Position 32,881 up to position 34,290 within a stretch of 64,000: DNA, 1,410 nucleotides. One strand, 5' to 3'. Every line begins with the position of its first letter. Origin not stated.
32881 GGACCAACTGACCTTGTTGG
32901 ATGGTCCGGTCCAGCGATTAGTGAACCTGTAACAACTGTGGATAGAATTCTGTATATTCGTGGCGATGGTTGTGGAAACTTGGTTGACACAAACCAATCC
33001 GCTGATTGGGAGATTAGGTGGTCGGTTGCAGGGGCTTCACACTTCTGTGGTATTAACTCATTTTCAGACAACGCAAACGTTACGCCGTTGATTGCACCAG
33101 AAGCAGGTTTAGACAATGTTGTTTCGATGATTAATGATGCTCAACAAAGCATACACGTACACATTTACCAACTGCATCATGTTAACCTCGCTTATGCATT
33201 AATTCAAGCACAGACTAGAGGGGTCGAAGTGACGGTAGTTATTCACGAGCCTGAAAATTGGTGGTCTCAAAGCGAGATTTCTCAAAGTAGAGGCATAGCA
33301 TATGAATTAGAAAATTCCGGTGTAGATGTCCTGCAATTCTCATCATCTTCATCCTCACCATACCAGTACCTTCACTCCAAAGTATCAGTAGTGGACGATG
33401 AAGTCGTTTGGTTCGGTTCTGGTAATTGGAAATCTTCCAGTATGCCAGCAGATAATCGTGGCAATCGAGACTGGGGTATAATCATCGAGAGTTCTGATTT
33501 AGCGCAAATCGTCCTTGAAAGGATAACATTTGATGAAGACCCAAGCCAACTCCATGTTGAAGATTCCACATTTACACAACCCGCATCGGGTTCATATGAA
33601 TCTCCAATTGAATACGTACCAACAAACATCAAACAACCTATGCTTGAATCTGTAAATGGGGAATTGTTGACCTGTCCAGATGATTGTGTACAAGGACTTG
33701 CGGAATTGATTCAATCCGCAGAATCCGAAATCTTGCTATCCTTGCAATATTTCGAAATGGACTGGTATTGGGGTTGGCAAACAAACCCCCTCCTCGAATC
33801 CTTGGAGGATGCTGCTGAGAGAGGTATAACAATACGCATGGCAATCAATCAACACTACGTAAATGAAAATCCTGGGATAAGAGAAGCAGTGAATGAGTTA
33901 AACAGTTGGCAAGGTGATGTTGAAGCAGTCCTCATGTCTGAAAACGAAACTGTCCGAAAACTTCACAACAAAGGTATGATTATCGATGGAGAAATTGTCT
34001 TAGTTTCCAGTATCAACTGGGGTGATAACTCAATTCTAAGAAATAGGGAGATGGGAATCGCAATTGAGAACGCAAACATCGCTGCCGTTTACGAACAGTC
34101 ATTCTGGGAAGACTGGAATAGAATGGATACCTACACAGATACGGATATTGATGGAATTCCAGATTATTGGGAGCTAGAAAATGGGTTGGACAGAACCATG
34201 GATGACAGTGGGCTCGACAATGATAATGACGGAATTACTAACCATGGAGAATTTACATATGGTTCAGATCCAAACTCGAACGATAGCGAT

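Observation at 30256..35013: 1,585-aa surface protein combining lamin-tail-domain repeats with a two-HKD phospholipase-D-family nuclease module and Ca-binding TSP3-like repeats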

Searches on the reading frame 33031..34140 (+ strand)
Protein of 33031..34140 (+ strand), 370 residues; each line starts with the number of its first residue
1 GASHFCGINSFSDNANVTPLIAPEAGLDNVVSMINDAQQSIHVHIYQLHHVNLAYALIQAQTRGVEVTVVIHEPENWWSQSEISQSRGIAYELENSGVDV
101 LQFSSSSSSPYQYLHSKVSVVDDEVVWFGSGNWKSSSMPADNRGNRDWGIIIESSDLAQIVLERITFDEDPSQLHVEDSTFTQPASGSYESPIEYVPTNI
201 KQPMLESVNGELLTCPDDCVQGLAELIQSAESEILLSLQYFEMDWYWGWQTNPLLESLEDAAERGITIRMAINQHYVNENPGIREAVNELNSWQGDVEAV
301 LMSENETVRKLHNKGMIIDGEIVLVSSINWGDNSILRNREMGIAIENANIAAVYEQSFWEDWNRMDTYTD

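Call 22: search_protein_representatives(protein=window:33031-34140:+)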
Query: 370 residues. Proteins with E-value up to 0.001 (for the whole library): 4807; up to 1e-10: 1310; up to 1e-30: 163. The best 150 are listed.
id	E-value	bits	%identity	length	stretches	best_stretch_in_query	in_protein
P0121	4.5e-106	371.4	53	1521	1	1-370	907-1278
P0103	3.5e-103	361.9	52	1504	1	1-370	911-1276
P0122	1.8e-100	353.0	50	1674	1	1-370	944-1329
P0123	4.4e-99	348.4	46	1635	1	1-368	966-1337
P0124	7.8e-94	331.2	45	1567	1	1-370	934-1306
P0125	4.1e-90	318.9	50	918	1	1-370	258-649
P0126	4.4e-89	315.5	44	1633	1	1-370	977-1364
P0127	1.4e-86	307.3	43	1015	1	1-370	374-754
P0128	1.1e-82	294.5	45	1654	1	1-370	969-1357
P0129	2.5e-79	283.5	45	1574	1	1-370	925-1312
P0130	8.5e-79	281.7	43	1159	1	14-370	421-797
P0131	4.8e-76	272.6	43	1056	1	1-370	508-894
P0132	2.4e-75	270.3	41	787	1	14-370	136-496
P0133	7.6e-69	248.9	35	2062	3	9-364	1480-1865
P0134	2.3e-68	247.3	33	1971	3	8-369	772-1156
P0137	7.5e-64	232.5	33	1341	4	14-364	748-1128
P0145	3.5e-56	207.3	31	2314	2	1-363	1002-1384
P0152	1.5e-41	159.1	36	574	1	17-363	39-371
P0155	2.4e-40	155.2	28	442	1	10-363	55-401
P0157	7.3e-40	153.6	33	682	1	10-364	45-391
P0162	4.0e-38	147.9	32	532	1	8-363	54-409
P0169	2.1e-37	145.5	34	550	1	15-363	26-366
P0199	5.7e-35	137.5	34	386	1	14-362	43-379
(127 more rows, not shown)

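Call 25: list_cluster_members(proteins=[P0133, P0134, P0137, P0145, P0152, P0155, P0157, P0162, P0169, P0199])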
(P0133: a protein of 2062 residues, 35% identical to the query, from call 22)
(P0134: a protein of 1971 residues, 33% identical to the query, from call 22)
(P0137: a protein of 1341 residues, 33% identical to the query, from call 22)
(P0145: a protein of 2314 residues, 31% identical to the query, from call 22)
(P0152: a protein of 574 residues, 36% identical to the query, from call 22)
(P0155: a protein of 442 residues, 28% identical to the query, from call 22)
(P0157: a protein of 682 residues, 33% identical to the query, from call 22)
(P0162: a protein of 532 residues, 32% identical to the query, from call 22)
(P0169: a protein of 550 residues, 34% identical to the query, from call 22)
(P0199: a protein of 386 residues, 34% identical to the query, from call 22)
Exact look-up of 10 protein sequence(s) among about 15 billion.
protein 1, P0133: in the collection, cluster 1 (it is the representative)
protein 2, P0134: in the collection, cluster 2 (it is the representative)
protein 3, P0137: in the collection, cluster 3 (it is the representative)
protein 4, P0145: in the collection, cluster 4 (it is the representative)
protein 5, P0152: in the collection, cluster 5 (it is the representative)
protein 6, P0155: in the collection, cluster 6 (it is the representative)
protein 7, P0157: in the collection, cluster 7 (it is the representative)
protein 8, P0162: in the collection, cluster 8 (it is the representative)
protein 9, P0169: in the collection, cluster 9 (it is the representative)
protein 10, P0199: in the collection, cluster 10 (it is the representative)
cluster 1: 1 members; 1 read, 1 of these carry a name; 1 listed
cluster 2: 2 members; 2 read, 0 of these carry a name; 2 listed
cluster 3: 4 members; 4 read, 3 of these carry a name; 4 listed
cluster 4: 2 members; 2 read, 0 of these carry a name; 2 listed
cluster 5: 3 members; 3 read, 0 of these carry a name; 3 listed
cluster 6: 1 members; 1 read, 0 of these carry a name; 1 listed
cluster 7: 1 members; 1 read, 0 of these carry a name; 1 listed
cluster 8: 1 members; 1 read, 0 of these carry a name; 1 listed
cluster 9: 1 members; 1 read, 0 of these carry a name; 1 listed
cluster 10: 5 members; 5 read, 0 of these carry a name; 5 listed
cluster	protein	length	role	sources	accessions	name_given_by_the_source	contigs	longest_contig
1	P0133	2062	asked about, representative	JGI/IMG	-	phosphatidylserine/phosphatidylglycerophosphate/cardiolipin synthase-like enzyme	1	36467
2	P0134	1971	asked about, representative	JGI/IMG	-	-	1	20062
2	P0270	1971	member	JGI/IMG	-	-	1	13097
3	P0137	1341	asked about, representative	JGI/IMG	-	phosphatidylserine/phosphatidylglycerophosphate/cardiolipin synthase-like enzyme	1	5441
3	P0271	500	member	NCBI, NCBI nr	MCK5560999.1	MAG: hypothetical protein KAJ51_10415, partial [Thermoplasmata archaeon] | hypothetical protein [Thermoplasmata archaeon]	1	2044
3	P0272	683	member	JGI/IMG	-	hypothetical protein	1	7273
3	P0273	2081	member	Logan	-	-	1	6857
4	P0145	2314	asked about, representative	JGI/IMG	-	-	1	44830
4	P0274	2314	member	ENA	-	-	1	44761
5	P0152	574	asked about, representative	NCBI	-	-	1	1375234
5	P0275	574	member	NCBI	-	-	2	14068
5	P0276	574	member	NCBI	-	-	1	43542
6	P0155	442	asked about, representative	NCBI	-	-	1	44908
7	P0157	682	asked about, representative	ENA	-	-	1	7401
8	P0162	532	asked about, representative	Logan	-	-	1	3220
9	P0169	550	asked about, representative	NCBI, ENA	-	-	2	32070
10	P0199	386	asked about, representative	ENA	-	-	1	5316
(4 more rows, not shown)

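Call 29: search_protein_families(library=pfam, alignment_id=A2, max_evalue=0.001)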
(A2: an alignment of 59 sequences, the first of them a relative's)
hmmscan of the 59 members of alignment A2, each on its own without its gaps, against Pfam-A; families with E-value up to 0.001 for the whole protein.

A. member 1, P0137 (1341 aa): 4 families
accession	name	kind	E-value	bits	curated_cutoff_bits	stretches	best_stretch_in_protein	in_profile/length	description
PF13091.12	PLDc_2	-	3.6e-75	250.5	27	4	765-905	2-132/132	PLD-like domain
PF00932.25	LTD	-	2e-11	44.7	34.3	1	518-645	3-96/109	Lamin Tail Domain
PF00614.28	PLDc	-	2.5e-08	34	21.9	0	453-476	5-28/28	Phospholipase D Active site motif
PF11495.14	Regulator_TrmB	-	0.00057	19.7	22.2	0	757-809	8-60/233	Archaeal transcriptional regulator TrmB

B. families by the number of members that match (of 59 scanned): 23 families
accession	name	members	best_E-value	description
PF13091.12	PLDc_2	59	3.6e-75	PLD-like domain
PF00614.28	PLDc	55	7.8e-15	Phospholipase D Active site motif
PF00932.25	LTD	46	4.8e-56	Lamin Tail Domain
PF11495.14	Regulator_TrmB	21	3.1e-12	Archaeal transcriptional regulator TrmB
PF18911.6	PKD_4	15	2.3e-37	PKD domain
PF00801.26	PKD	13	2.7e-20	PKD domain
PF17941.7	PP_kinase_C_1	9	4.3e-07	Polyphosphate kinase C-terminal domain 1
PF07705.17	CARDB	6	5.8e-14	CARDB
PF22352.2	K319L-like_PKD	6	3.1e-11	K319L-like, PKD domain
PF07894.18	SACK1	3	1.1e-05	Scaffolding anchor of CK1 domain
PF21027.3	Sde0182_C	2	3.7e-13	Cellulose-binding protein Sde0182, C-terminal domain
PF17957.7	Big_7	2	3.7e-07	Bacterial Ig domain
PF17963.7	Big_9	2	9.2e-07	Bacterial Ig domain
PF00963.24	Cohesin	1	9e-12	Cohesin domain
PF13620.12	CarboxypepD_reg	1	1.7e-10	Carboxypeptidase regulatory-like domain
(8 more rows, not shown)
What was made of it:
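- Relatives combine the module with PKD, CARDB, Big, cohesin and SdrD-type surface domains (call 29). Weak PP_kinase_C_1 hits occur in 9 of 59 relatives (call 29). The LTD + 2xHKD unit is the conserved core, while the other surface domains vary (call 29).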

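Call 40: search_solved_structures(query=A1, max_evalue=0.01)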
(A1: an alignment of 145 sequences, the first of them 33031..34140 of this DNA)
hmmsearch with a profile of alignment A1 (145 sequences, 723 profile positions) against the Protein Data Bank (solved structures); distinct sequences matched with E-value up to 0.01: 42.
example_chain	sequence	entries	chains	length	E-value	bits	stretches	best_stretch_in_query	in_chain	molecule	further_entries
7e0m_A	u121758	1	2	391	1.5e-24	89.6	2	417-567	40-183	Phospholipase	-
1byr_A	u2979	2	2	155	4.6e-20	74.7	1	198-357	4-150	PROTEIN (ENDONUCLEASE)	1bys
4ggj_A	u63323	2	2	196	3.3e-19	71.9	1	206-353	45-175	Mitochondrial cardiolipin hydrolase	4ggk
9lkx_K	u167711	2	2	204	7.8e-18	67.3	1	206-362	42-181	Mitochondrial cardiolipin hydrolase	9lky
6ehi_A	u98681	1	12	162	3.4e-16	61.9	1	206-321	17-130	Nuclease NucT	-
30ie_B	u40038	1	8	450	7.4e-15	57.5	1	233-358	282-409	Virion nicking-joining enzyme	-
4h4a_A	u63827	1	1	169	2.9e-14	55.5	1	209-305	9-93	Mitochondrial cardiolipin hydrolase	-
4gel_A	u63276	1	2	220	3.8e-14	55.1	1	209-305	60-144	Mitochondrial cardiolipin hydrolase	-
4gen_A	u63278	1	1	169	4.1e-14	55.1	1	209-305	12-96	Mitochondrial cardiolipin hydrolase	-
8v05_A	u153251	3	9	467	4.5e-14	54.9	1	234-463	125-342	5'-3' exonuclease PLD3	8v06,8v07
8q1k_A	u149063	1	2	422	1.1e-12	50.3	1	234-557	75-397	5'-3' exonuclease PLD3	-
8q1x_A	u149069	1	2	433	1.2e-12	50.1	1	234-557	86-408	5'-3' exonuclease PLD3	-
9vbg_A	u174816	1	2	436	1.3e-12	50.1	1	234-557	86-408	5'-3' exonuclease PLD3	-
8s86_A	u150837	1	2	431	1.3e-12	50.1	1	234-557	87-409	5'-3' exonuclease PLD3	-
8v5t_A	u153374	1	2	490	2.1e-12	49.4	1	234-557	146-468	5'-3' exonuclease PLD3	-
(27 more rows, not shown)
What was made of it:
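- On PLD3/PLD4 5'-exonucleases: 43-55 bits in the profile search, below Nuc and Zucchini (call 40).
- Closest known: SpPLD of Serratia plymuthica. Same: Best profile hit in the PDB, 89.6 bits (call 40).
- Lipid PLDs score about 33-35 bits and phosphatidylserine synthases 26-48 bits (call 40).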

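Call 56: find_related_loci(query=A5, collection=genome_contigs, flank=6000)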
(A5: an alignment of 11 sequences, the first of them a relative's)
Query A5 (461 aa) in genome_contigs; peptide patterns used: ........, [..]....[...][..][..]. (x = any residue, [..] = any of these).
580 stretches matched a pattern; 511 encode a relative of the query (tblastn E <= 1e-3); the best 80 are kept; 80 distinct loci.
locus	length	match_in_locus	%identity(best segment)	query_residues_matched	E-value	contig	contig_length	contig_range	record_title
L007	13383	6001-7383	64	2-461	0e+0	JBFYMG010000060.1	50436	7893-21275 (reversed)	MAG: Thermoplasmatales archaeon isolate PPR_0056 k121_1192165, whole genome shotgun sequence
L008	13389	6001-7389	66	2-461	0e+0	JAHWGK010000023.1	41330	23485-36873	MAG: Thermoplasmata archaeon isolate Hel238.bin54 NODE_23_length_41330_cov_19.793033, whole genome shotgun sequence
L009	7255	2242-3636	64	2-461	0e+0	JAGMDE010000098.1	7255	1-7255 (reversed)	MAG: Thermoplasmatales archaeon isolate RS_17_39 ZL495.bin.39.fa_98, whole genome shotgun sequence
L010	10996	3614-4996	62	2-461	0e+0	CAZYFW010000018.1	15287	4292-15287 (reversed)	MAG TPA_asm: uncultured Thermoplasmatales archaeon isolate binchicken_co150_735 genome assembly, contig: NODE_8745_lengt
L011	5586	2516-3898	62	2-461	0e+0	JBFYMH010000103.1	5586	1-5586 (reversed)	MAG: Thermoplasmatales archaeon isolate PPR_0057 PPR_0057.fa_k121_258084, whole genome shotgun sequence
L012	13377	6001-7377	63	2-461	0e+0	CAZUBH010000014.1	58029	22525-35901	MAG TPA_asm: uncultured Thermoplasmatales archaeon isolate SRP141376_co1_301 genome assembly, contig: NODE_1386_length_5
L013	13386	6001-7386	63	4-461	0e+0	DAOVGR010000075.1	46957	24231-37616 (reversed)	MAG TPA_asm: Thermoplasmatales archaeon isolate CSMAG_1140 CSMAG_1140_k141_2382004_length_46957_cov_11.9749, whole genom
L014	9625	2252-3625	62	5-461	0e+0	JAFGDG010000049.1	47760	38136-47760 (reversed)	MAG: Thermoplasmatota archaeon isolate Zod_Metabat.1159 k87_3850541, whole genome shotgun sequence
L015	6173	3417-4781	63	10-461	0e+0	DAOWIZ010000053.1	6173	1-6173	MAG TPA_asm: Thermoplasmata archaeon isolate CSMAG_2056 CSMAG_2056_k141_174467_length_6173_cov_89.2853, whole genome sho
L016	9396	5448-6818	60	8-461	0e+0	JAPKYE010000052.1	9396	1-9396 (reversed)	MAG: Methanobacteriota archaeon isolate LacPavin_0920_SED4_MAG_39_12 LacPavin_0920_SED4_scaffold_1820324, whole genome s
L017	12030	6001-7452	59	8-461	0e+0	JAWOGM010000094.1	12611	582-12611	MAG: Thermoplasmatota archaeon isolate BLK6-3.bin.281 k191_741171, whole genome shotgun sequence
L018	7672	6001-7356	58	10-461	0e+0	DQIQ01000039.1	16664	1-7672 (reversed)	MAG TPA_asm: Thermoplasmata archaeon isolate 3300003432D scaffold_40, whole genome shotgun sequence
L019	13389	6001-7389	57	2-461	2e-179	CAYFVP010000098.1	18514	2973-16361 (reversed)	MAG TPA_asm: uncultured Thermoplasmatales archaeon isolate ERP108616_co1_160 genome assembly, contig: k119_1030982, whol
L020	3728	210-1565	59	10-461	0e+0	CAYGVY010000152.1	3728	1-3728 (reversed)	MAG TPA_asm: uncultured Thermoplasmatales archaeon isolate ERP119294_co4_107 genome assembly, contig: NODE_37716_length_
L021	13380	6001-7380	57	5-461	2e-177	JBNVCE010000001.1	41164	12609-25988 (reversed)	MAG: Thermoplasmatota archaeon isolate A05DMB23 NODE_1_length_41164_cov_3.414970, whole genome shotgun sequence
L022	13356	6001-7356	58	10-461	9e-177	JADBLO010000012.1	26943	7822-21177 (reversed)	MAG: Thermoplasmata archaeon isolate Bin3_14.8m NODE_94_length_26943_cov_14.932944, whole genome shotgun sequence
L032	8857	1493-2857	53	8-461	7e-168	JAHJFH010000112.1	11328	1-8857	MAG: Thermoplasmatota archaeon isolate Modern_marine_glass_biofilm.mb.18 Modern_marine_glas.mb.18_k141_315711, whole gen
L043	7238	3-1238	57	54-461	2e-161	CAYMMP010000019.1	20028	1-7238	MAG TPA_asm: uncultured Thermoplasmatales archaeon isolate binchicken_co19_562 genome assembly, contig: NODE_4198_length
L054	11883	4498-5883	60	2-461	0e+0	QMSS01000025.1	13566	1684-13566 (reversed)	MAG: Thermoplasmata archaeon isolate B82_G9 B82_Guay9_scaffold_04385, whole genome shotgun sequence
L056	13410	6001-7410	46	9-461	3e-144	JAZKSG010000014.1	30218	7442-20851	MAG: Thermoplasmatota archaeon isolate NA-30cm_bin.10 NODE_143_length_30218_cov_23.362132, whole genome shotgun sequence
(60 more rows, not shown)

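Call 59: search_protein_families(library=pfam, proteins=[L054:5880-6860:+, L032:3832-4758:-, L056:9435-10394:-, L043:4270-5079:+, L010:8822-10675:+, L022:4834-7362:+], max_evalue=0.01)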
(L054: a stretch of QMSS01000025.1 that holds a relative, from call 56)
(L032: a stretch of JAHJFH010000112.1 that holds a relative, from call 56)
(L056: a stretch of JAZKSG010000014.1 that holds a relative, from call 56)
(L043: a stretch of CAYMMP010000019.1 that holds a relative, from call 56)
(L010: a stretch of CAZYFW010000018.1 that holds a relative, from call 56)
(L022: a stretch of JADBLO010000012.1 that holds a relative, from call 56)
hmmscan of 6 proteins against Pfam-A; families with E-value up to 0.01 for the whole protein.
L054:5880-6860:+ (326 aa): 2 families
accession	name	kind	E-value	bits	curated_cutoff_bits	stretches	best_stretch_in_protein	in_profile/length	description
PF01694.28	Rhomboid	-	1.9e-32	112.9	22.6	1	79-228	3-142/143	Rhomboid domain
PF01363.27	FYVE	-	0.0041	17.6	27.8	1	298-321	8-31/67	FYVE zinc finger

L032:3832-4758:- (308 aa): 2 families
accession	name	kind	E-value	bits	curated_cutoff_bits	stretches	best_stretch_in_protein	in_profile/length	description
PF06550.16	SPP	-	1.1e-75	255.2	23.9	1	21-293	2-277/283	Signal-peptide peptidase, presenilin aspartyl protease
PF04258.18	Peptidase_A22B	-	1.1e-12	48.6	23.3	1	19-281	13-254/286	Signal peptide peptidase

L056:9435-10394:- (319 aa): 1 family
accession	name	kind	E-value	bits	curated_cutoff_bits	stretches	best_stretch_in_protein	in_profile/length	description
PF01699.29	Na_Ca_ex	-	2.5e-62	209.8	24.9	2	13-153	5-150/151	Sodium/calcium exchanger protein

L043:4270-5079:+ (269 aa): 1 family
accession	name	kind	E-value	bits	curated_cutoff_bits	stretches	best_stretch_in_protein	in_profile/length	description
PF00590.25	TP_methylase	-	3.6e-19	70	27.8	1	6-187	2-179/212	Tetrapyrrole (Corrin/Porphyrin) Methylases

L010:8822-10675:+ (617 aa): 6 families
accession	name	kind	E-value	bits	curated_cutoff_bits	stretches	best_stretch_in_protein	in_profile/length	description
PF01935.23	DUF87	-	1.1e-37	130.8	23.2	1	132-350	3-219/220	Helicase HerA, central domain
PF05872.18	HerA_C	-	5.3e-05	22.5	22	0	148-218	18-89/502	Helicase HerA-like C-terminal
PF09378.16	HAS-barrel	-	0.00011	22.6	25.2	1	9-80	1-73/90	HAS barrel domain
PF10412.15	TrwB_AAD_bind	-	0.0015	18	20.5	0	148-192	12-56/387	Type IV secretion-system coupling protein DNA-binding domain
PF02534.20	T4SS-DNA_transf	-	0.0017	17.7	20.1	1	134-216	32-106/468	Type IV secretory system Conjugative DNA transfer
PF12846.13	AAA_10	-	0.0049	16.4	27.5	0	152-211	22-81/362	AAA-like domain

L022:4834-7362:+ (842 aa): 4 families
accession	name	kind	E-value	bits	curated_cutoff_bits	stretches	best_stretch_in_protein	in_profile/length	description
PF13091.12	PLDc_2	-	5.5e-45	152.9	27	2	660-798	1-132/132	PLD-like domain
PF00932.25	LTD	-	3.4e-30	105.1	34.3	2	57-183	3-108/109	Lamin Tail Domain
PF00614.28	PLDc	-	4.1e-09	36.5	21.9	1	746-768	4-26/28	Phospholipase D Active site motif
PF24217.1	DUF7436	-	0.0042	17.5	34.2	0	530-601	84-148/153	Family of unknown function (DUF7436)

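Call 76: search_dna_similar(query=window:33031-34140:+, collection=plasmids, mode=protein, max_evalue=0.001, max_rows=30)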
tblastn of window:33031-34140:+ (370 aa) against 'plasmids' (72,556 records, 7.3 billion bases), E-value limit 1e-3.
Records with a match: 306; places in all: 308; records where one place covers at least 80% of the query: 14.
Best place of each record, by identity: <60% 306.
By first word of the organism name: Enterobacter 66; Klebsiella 64; Citrobacter 38; Salmonella 30; Yersinia 19; Xylella 15; Serratia 8; Escherichia 7; Rhizobium 6; Candidatus 5; and 32 more.
By predicted mobility (MOB-suite, as given by PLSDB): conjugative 214; non-mobilizable 56; mobilizable 36.
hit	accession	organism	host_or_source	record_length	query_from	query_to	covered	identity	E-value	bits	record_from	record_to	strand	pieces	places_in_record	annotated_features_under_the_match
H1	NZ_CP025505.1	Rhizobium leguminosarum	Pisum sativum,pea nodule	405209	8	362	96%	27.2%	6e-19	96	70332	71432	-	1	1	phospholipase D-like domain-containing protein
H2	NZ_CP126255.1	Curtobacterium sp. MCSS17_016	-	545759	12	369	97%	26.2%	4e-11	72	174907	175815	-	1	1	phospholipase D-like domain-containing protein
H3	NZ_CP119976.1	Agrobacterium leguminum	pure culture,soil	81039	21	363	93%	26.9%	4e-24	111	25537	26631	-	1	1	phospholipase D-like domain-containing protein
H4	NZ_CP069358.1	Microvirga sp. VF16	Vachellia farnesiana,Cell culture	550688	32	363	90%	27.0%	1e-18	95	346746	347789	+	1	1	phospholipase D-like domain-containing protein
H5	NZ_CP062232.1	Rhizobium sp. TH2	Sainfoin,pure bacterial culture,Nodule ...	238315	14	362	94%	25.6%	2e-19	98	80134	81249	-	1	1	phospholipase D-like domain-containing protein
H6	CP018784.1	Curtobacterium pusillum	Zea mays,cell culture,root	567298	12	349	91%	26.0%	6e-10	69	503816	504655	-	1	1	record has no annotation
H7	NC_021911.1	Rhizobium etli bv. mimosae str. Mim1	Mimosa affinis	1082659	9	363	96%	24.7%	1e-22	106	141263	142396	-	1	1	record has no annotation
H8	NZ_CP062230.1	Mesorhizobium onobrychidis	Sainfoin,pure bacterial culture,Nodule ...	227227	14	363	95%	23.1%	1e-13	80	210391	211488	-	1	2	phospholipase D-like domain-containing protein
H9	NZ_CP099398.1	Rhizobium sp. Pop5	Phaseolus vulgaris,Cell culture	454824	21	362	92%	23.6%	7e-17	90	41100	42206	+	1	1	phospholipase D-like domain-containing protein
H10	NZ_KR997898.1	Mycobacterium avium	-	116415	23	363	92%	23.1%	7e-8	62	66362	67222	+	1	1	phospholipase D-like domain-containing protein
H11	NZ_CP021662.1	Candidatus Fukatsuia symbiotica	Acyrthosiphon pisum,cell culture,cell ...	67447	14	367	72%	29.5%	1e-4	102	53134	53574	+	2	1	phospholipase D family protein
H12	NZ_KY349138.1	Mycolicibacterium sp. CBMA 213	-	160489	23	362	92%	22.7%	1e-8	65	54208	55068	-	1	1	phospholipase D-like domain-containing protein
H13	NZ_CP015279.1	Mycobacterium intracellulare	bronchial lavage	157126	23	347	88%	23.3%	6e-9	65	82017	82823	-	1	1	phospholipase D-like domain-containing protein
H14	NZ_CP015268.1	Mycobacterium intracellulare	cell culture,heated-cooler unit water ...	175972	23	347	88%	23.3%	6e-9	65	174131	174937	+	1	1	phospholipase D-like domain-containing protein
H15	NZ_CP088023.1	Bradyrhizobium quebecense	Glycine max cv. AC Glengarry,Cell ...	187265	21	363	93%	22.0%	5e-16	87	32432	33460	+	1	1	phospholipase D-like domain-containing protein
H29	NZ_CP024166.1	Salmonella enterica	laboratory strain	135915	21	163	39%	31.7%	1e-4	52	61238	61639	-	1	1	phospholipase D family protein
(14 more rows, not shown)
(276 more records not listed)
